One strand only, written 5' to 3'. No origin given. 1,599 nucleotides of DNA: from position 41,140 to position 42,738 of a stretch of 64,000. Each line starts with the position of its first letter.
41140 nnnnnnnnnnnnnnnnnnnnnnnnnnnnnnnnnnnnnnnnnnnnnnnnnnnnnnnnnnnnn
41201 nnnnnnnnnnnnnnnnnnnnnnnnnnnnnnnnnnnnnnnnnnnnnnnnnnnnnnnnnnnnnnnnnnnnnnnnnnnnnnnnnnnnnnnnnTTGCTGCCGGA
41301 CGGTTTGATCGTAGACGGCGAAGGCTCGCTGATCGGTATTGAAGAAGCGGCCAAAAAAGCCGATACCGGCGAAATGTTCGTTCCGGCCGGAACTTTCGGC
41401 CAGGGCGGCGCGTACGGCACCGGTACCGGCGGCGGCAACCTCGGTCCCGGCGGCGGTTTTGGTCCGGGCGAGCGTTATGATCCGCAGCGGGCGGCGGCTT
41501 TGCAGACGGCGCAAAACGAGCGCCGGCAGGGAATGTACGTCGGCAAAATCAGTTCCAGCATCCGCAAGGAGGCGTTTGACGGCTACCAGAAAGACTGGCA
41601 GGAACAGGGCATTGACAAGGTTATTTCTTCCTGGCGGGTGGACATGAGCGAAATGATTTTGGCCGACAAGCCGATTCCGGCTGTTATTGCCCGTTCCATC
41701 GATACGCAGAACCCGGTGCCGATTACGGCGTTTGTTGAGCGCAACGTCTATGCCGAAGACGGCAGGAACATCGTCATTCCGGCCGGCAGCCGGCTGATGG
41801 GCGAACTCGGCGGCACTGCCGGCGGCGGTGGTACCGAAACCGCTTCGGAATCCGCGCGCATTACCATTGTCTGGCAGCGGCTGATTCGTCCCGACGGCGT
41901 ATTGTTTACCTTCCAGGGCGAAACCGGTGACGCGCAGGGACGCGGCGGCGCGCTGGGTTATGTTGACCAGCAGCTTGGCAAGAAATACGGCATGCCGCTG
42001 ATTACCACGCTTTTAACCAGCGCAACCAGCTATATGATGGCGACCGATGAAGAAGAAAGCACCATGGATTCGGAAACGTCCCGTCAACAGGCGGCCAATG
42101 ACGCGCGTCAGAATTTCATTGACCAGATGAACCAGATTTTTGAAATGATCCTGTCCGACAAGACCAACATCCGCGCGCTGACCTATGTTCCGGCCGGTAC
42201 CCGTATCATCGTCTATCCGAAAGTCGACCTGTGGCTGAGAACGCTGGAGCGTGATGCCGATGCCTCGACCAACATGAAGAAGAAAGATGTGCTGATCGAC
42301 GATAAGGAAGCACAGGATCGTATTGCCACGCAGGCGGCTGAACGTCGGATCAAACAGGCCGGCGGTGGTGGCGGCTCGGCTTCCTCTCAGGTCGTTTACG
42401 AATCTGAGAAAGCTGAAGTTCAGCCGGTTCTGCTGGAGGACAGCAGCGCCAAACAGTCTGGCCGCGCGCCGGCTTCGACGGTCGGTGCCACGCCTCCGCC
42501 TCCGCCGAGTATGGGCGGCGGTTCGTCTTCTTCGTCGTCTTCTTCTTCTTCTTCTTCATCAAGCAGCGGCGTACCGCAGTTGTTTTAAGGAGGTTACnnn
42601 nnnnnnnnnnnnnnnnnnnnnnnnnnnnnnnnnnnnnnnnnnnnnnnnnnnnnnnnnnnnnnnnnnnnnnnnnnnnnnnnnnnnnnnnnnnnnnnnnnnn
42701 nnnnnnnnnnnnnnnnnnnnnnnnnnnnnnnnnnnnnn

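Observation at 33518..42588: VirB10 with a ~1,200-residue short-repeat N-terminus, preceded by a 1,355-aa repeat-only paralog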

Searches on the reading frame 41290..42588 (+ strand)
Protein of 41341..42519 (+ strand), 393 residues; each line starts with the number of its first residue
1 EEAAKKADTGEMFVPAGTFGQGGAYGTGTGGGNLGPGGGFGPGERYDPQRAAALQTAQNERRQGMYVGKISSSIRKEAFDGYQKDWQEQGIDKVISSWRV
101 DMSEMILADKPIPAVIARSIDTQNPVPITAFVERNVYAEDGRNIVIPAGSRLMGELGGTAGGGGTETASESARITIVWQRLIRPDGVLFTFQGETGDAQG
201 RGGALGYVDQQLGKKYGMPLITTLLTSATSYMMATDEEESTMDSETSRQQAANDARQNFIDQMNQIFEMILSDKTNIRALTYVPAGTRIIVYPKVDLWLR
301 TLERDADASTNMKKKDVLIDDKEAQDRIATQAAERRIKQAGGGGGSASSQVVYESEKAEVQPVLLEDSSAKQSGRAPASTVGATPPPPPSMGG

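Call 12: find_homologous_proteins(query=window:41341-42519:+)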
Query seq(393 aa) (393 aa): 132 proteins with E <= 0.001 among 8000 candidates; the best 120 are listed.
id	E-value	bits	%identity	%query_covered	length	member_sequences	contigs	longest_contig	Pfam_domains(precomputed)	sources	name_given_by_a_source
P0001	5.1e-189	646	90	84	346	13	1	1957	PF03743.20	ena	-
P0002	1.3e-168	579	69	97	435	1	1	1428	PF03743.20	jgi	jgi:type IV secretion system protein VirB10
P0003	3.3e-168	578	86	77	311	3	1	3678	PF03743.20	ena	-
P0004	4.5e-159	548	63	99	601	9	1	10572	PF12396.15,PF03743.20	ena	-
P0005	5.6e-156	537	67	97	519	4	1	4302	PF03743.20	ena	-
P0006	1.0e-149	517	65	92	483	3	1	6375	PF03743.20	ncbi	-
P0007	1.4e-149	516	61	84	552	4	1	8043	PF03743.20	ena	-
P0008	6.8e-149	514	60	98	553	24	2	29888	PF12396.15,PF21785.4,PF03743.20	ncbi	-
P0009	5.8e-148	511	61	96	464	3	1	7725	PF03743.20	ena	-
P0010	3.4e-146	505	64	91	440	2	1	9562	PF03743.20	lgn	-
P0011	1.0e-145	504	61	99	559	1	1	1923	PF21785.4,PF03743.20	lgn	-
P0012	1.3e-143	497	68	82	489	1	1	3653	PF03743.20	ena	-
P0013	2.6e-142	492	63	91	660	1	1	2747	PF07275.17,PF03743.20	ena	-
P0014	7.9e-142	491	66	88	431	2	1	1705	PF03743.20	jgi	-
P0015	5.1e-141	488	60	93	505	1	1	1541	PF03743.20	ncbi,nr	ncbi:MAG: TrbI/VirB10 family protein, partial [Firmicutes bacterium]|nr:TrbI/VirB10 family protein [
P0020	2.4e-133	463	56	92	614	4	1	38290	PF21784.4,PF12396.15,PF21785.4,PF03743.20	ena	-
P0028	3.1e-119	416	93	52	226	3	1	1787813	PF03743.20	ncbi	-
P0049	5.7e-76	274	47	85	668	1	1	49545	PF21784.4,PF12396.15,PF21785.4,PF03743.20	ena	-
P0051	4.5e-74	268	47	72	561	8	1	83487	PF12396.15,PF03743.20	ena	-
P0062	2.3e-64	236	40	78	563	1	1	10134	PF12396.15,PF21785.4,PF03743.20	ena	-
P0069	6.9e-60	221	45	67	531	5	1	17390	PF03743.20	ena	-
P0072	4.4e-58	215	44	65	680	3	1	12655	PF21784.4,PF05593.20,PF12396.15,PF21785.4,PF03743.20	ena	-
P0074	5.9e-56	208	43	67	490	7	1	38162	PF03743.20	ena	-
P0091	5.3e-42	162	39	55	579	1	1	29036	PF03743.20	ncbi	-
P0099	3.4e-27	114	36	56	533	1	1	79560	PF22073.3,PF03743.20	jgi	jgi:type IV secretion system protein VirB10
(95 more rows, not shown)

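Call 13: find_encoding_contigs(protein=P0028, flank=10000, max_places=3)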
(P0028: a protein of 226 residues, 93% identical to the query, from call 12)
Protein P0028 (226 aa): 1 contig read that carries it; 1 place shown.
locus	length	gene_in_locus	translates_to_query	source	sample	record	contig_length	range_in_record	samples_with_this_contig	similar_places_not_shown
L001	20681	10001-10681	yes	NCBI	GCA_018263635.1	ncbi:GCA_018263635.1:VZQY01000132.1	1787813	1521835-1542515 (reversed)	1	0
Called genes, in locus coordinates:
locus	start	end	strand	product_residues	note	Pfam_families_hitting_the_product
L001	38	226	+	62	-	-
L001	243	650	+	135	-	PF04335:VirB8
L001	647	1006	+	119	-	PF04335:VirB8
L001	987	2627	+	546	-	PF03524:CagX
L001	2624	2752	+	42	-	-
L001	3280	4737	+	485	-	-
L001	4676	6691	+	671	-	-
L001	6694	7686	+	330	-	-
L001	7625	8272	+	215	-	-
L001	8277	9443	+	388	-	-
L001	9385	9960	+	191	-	PF21785:Bflower_2, PF21784:Bflower (weak), PF12396:DUF3659 (weak)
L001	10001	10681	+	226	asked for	PF03743:TrbI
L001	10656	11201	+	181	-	PF03743:TrbI (weak)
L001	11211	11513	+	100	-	-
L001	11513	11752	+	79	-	-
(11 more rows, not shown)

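Call 14: find_encoding_contigs(protein=P0020, flank=10000, max_places=2)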
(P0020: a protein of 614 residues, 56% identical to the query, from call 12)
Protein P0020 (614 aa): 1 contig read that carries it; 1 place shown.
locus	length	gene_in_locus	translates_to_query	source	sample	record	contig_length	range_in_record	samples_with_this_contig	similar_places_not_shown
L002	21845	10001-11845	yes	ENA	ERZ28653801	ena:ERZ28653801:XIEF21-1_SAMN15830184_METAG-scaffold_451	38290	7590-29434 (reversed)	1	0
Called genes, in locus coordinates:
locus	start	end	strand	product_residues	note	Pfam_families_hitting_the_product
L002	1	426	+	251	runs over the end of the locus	PF04335:VirB8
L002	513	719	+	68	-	-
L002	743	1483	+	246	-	PF04335:VirB8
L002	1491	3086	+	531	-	PF03524:CagX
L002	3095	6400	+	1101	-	-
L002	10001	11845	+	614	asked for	PF12396:DUF3659 (faint), PF21784:Bflower (faint), PF21785:Bflower_2 (faint), PF03743:TrbI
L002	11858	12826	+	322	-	PF00437:T2SSE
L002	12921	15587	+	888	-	-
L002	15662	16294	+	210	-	-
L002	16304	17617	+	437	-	-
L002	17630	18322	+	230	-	-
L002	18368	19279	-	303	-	PF01381:HTH_3, PF12844:HTH_19 (faint), PF13443:HTH_26 (faint), PF01381:HTH_3, PF13560:HTH_31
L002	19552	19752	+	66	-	-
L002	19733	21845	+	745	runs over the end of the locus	-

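Call 17: find_related_loci(query=A1, collection=genome_contigs, flank=10000)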
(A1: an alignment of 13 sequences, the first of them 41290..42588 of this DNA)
Query A1 (432 aa) in genome_contigs; peptide patterns used: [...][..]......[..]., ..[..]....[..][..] (x = any residue, [..] = any of these).
434 stretches matched a pattern; 332 encode a relative of the query (tblastn E <= 1e-3); the best 80 are kept; 80 distinct loci.
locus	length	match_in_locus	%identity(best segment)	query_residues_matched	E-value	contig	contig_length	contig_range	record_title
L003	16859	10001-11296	94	1-432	0e+0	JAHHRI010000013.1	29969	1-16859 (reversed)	MAG: Alphaproteobacteria bacterium isolate MAG026 MAG026_13, whole genome shotgun sequence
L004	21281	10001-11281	88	1-432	0e+0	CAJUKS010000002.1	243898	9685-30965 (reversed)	MAG TPA_asm: uncultured Alphaproteobacteria bacterium isolate MGBC160833 genome assembly, contig: MGBC160833.2, whole ge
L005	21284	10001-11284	90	1-432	0e+0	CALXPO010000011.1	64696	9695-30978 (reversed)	MAG: uncultured Alphaproteobacteria bacterium isolate E30__bin94 genome assembly, contig: E30__k127_4874914, whole genom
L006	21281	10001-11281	88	1-432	0e+0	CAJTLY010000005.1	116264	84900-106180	MAG TPA_asm: uncultured Alphaproteobacteria bacterium isolate MGBC103387 genome assembly, contig: MGBC103387.5, whole ge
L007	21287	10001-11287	99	1-432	0e+0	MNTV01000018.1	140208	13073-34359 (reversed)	MAG: Azospirillum sp. 51_20 Ley3_66761_scaffold_175, whole genome shotgun sequence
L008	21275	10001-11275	81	1-432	0e+0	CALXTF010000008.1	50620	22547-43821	MAG: uncultured Alphaproteobacteria bacterium isolate BRZ_RE__bin26 genome assembly, contig: BRZ_RE__NODE_423_length_506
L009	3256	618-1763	84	1-384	0e+0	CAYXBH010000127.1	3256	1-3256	MAG TPA_asm: uncultured Azospirillum sp. isolate SRP141132_co3_342 genome assembly, contig: NODE_30407_length_3256_cov_5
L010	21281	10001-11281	88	1-432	0e+0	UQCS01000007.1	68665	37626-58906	uncultured Azospirillum sp. isolate UMGS149 genome assembly, contig: NODE_97_length_68665_cov_6.116149, whole genome sho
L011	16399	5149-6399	63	1-432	9e-161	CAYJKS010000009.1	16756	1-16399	MAG TPA_asm: uncultured Azospirillaceae bacterium isolate ERP123703_co5_20 genome assembly, contig: NODE_1842_length_167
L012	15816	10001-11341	62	2-432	8e-160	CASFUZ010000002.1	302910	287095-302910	uncultured proteobacterium isolate O15_L1_384384_idba_bin.74 genome assembly, contig: O15_L1_384384_idba_bin.74.fa_scaff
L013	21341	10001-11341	59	2-432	1e-159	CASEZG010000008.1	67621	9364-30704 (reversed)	uncultured proteobacterium isolate O35_L1_319319_idba_bin.187 genome assembly, contig: O35_L1_319319_idba_bin.187.fa_sca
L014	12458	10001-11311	59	2-432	3e-156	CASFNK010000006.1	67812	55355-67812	uncultured proteobacterium isolate SI.B29.metabat-bins.91 genome assembly, contig: SI.B29.metabat-bins.91.fa_k141_16175,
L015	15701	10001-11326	60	2-432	2e-156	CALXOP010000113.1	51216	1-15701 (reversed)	MAG: uncultured Alphaproteobacteria bacterium isolate E12__bin290 genome assembly, contig: E12__k127_5579550, whole geno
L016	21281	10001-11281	61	2-432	7e-156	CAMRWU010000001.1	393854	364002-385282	MAG TPA_asm: uncultured proteobacterium isolate SRR13573577_bin.13_metawrap_v1.3_MAG genome assembly, contig: NODE.1_len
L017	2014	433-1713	61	2-432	6e-167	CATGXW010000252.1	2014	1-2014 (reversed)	MAG: uncultured Alphaproteobacteria bacterium isolate extra-SRR4116678.3_1677764740 genome assembly, contig: NODE_17008_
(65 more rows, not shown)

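Call 57: find_encoding_contigs(protein=P0091, flank=10000, max_places=2)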
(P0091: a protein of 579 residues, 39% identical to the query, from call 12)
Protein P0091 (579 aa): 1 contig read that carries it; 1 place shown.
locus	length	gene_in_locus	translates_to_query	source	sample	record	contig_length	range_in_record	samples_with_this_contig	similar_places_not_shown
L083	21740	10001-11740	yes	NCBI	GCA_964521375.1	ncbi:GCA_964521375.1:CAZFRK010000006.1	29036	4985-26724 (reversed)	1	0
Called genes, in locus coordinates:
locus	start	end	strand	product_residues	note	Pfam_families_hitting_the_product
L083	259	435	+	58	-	-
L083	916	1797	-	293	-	PF01381:HTH_3, PF12844:HTH_19 (faint), PF13443:HTH_26 (faint), PF01381:HTH_3, PF13560:HTH_31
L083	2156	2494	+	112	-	PF04956:TrbC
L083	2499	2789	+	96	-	-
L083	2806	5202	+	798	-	PF27097:VirB4_TrbE_N (weak), PF03135:CagE_TrbE_VirB, PF11130:TraC_F_IV (weak)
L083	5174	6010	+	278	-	-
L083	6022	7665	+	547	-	-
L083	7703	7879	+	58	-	-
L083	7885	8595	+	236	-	PF04335:VirB8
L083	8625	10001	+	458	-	PF03524:CagX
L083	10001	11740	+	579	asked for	PF03743:TrbI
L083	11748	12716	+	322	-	PF00437:T2SSE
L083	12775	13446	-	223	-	PF01464:SLT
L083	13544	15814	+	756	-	PF02534:T4SS-DNA_transf, PF10412:TrwB_AAD_bind, PF12696:TraG-D_C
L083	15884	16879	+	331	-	PF00702:Hydrolase, PF13419:HAD_2 (weak), PF13242:Hydrolase_like (faint)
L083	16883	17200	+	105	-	-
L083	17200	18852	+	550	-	PF13086:AAA_11 (faint), PF13245:AAA_19, PF13604:AAA_30, PF01443:Viral_helicase1 (weak), PF22232:TraI_hel_assoc_N (weak)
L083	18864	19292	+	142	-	-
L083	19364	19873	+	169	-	-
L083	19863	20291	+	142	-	-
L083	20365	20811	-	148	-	PF12844:HTH_19 (weak), PF13560:HTH_31, PF01381:HTH_3, PF13443:HTH_26 (weak)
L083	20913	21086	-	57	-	-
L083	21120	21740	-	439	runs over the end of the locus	PF00067:p450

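Call 62: find_encoding_contigs(protein=P0051, flank=10000, max_places=1)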
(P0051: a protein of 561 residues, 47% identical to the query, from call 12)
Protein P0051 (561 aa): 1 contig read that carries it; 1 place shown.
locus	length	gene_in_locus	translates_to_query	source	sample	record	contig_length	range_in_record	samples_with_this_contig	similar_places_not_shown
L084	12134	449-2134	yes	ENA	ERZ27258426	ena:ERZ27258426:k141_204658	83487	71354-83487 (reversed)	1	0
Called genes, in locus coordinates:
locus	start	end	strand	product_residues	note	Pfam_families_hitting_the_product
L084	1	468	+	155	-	?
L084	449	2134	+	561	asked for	PF12396:DUF3659 (faint), PF03743:TrbI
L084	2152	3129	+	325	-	PF00437:T2SSE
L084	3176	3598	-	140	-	PF07309:FlaF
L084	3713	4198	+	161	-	-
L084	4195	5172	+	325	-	-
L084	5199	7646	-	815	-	-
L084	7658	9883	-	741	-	PF00460:Flg_bb_rod (weak), PF22638:FlgK_D1, PF06429:Flg_bbr_C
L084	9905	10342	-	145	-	-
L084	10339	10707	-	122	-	PF10135:Rod-binding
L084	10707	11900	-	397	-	PF02119:FlgI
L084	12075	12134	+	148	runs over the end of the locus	PF10768:FliX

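Call 63: find_encoding_contigs(protein=P0074, flank=10000, max_places=1)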
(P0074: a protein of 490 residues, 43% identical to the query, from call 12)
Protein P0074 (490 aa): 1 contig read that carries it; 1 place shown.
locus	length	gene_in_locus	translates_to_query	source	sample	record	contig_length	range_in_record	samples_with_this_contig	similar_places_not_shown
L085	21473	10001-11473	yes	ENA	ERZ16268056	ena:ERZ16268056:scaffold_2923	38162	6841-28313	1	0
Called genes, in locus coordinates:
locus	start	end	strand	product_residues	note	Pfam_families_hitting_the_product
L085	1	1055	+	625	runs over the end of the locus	-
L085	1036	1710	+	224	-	PF04335:VirB8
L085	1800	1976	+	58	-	-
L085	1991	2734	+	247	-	PF04335:VirB8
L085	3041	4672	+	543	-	PF03524:CagX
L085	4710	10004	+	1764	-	-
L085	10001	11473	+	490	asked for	PF03743:TrbI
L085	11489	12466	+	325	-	PF00437:T2SSE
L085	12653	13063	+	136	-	-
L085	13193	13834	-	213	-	-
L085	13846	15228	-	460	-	-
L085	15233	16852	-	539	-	-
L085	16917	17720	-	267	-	-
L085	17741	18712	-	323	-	PF01381:HTH_3, PF04545:Sigma70_r4 (faint), PF12844:HTH_19 (weak), PF13443:HTH_26 (faint), PF13560:HTH_31 (weak), PF12844:HTH_19 (weak), PF13560:HTH_31 (weak), PF01381:HTH_3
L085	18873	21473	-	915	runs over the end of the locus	-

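Call 66: find_encoding_contigs(protein=P0072, flank=10000, max_places=2)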
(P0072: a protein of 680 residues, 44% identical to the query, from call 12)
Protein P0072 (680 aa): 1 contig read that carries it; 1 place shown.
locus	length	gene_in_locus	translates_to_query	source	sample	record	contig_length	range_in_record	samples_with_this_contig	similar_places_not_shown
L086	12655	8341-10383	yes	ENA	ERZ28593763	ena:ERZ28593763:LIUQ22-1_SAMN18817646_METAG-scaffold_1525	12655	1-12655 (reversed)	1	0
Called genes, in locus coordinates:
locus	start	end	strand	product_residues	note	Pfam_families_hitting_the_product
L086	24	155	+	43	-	-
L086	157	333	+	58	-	-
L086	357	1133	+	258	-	PF04335:VirB8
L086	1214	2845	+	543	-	PF03524:CagX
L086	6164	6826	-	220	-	-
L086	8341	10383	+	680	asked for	PF12396:DUF3659 (weak), PF21785:Bflower_2, PF12396:DUF3659 (weak), PF21784:Bflower (weak), PF21785:Bflower_2, PF12396:DUF3659 (weak), PF21784:Bflower, PF03743:TrbI, +1 more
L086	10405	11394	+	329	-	PF00437:T2SSE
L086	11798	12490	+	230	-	-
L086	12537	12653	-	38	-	?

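Call 67: find_encoding_contigs(protein=P0049, flank=10000, max_places=2)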
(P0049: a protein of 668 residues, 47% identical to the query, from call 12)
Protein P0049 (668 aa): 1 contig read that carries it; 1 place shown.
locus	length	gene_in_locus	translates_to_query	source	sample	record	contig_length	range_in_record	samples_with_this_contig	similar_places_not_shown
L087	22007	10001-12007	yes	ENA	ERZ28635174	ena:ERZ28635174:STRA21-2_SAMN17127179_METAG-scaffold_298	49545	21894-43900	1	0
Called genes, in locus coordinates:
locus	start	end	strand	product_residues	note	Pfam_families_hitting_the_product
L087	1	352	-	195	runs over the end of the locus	PF00857:Isochorismatase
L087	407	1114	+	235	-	PF02230:Abhydrolase_2, PF12146:Hydrolase_4 (faint), PF00561:Abhydrolase_1 (faint), PF12697:Abhydrolase_6 (faint), PF20434:BD-FAE (faint), PF07859:Abhydrolase_3 (faint), PF00326:Peptidase_S9 (faint)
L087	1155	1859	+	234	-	PF04335:VirB8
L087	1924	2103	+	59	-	-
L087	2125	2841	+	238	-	PF04335:VirB8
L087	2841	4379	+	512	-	PF03524:CagX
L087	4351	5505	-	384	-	-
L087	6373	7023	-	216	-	-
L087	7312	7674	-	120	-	-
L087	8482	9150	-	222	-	-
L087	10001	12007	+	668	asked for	PF21784:Bflower (faint), PF12396:DUF3659 (faint), PF21785:Bflower_2, PF03743:TrbI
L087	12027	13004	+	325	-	PF00437:T2SSE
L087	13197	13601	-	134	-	PF07309:FlaF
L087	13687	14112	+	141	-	-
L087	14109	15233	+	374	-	-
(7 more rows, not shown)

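Call 69: find_related_loci(query=P0074, collection=metagenome_contigs, flank=10000)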
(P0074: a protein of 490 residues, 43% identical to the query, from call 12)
Query P0074 (490 aa) in metagenome_contigs; peptide patterns used: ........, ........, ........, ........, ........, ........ (x = any residue, [..] = any of these).
156 stretches matched a pattern, but none encodes a relative of the query by tblastn (E <= 1e-3).

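Call 72: find_encoding_contigs(protein=P0069, flank=10000, max_places=3)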
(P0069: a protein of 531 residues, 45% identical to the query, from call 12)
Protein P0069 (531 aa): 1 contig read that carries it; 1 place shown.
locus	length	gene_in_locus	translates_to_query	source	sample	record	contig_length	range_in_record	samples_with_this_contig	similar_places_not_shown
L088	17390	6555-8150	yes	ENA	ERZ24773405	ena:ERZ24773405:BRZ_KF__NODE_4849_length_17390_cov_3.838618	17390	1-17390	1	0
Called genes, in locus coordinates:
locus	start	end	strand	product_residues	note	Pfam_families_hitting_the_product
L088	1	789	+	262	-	?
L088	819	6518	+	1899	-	-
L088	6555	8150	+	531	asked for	PF03743:TrbI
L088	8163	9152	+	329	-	PF00437:T2SSE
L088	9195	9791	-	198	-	-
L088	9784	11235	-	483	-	-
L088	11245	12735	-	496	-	-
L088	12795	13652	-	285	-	-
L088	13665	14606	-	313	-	PF01381:HTH_3, PF04545:Sigma70_r4 (faint), PF12844:HTH_19 (weak), PF13443:HTH_26 (faint), PF13560:HTH_31, PF01381:HTH_3, PF12844:HTH_19 (weak)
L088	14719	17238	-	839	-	-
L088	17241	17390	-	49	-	?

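Call 73: find_encoding_contigs(protein=P0062, flank=10000, max_places=3)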
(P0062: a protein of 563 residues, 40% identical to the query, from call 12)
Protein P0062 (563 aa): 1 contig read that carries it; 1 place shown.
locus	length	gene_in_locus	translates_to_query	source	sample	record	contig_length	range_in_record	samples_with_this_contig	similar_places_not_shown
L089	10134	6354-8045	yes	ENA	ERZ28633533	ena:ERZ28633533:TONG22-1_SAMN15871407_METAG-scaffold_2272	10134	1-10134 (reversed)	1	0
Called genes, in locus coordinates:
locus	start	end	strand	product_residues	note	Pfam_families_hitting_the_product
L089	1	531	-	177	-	?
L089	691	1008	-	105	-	-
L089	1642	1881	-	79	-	-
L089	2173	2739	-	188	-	-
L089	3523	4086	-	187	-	-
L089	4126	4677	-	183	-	-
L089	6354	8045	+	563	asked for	PF12396:DUF3659 (faint), PF21785:Bflower_2 (weak), PF03743:TrbI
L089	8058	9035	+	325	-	PF00437:T2SSE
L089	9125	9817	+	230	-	PF25182:NonGDSL, PF00657:Lipase_GDSL, PF13472:Lipase_GDSL_2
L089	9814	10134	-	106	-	?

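Call 79: search_protein_families(library=pfam, proteins=[P0091, P0099, L085:4710-5600:+], max_evalue=0.1)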
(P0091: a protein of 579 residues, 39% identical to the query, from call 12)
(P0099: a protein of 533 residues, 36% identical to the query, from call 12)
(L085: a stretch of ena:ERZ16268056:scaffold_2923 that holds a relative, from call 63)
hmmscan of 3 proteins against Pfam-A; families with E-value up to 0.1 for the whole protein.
P0091 (579 aa): 1 family
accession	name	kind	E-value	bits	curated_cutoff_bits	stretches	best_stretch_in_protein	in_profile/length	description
PF03743.19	TrbI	-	1.3e-36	126.7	35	1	272-458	2-188/188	Bacterial conjugation TrbI-like protein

P0099 (533 aa): 4 families
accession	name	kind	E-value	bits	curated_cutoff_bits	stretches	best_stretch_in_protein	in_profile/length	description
PF03743.19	TrbI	-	3.1e-47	161.3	35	1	257-446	1-188/188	Bacterial conjugation TrbI-like protein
PF22073.2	Cep192_D4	-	2.5e-05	24.9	35.5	1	76-175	4-109/112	Cep192 domain 4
PF15780.11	ASH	-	0.0021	18.7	27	1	80-155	11-83/98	Abnormal spindle-like microcephaly-assoc'd, ASPM-SPD-2-Hydin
PF22544.2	HYDIN_VesB_CFA65-like_Ig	-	0.0033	18.1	25.5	1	75-161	2-85/100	HYDIN/CFA65/VesB-like, Ig-like domain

L085:4710-5600:+ (297 aa): 2 families
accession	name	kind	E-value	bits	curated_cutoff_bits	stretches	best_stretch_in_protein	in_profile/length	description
PF12396.14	DUF3659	-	0.048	14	24.8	0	244-266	32-54/61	Protein of unknown function (DUF3659)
PF04042.21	DNA_pol_E_B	-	0.05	13.4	29.1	1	65-103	100-140/210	DNA polymerase alpha/epsilon subunit B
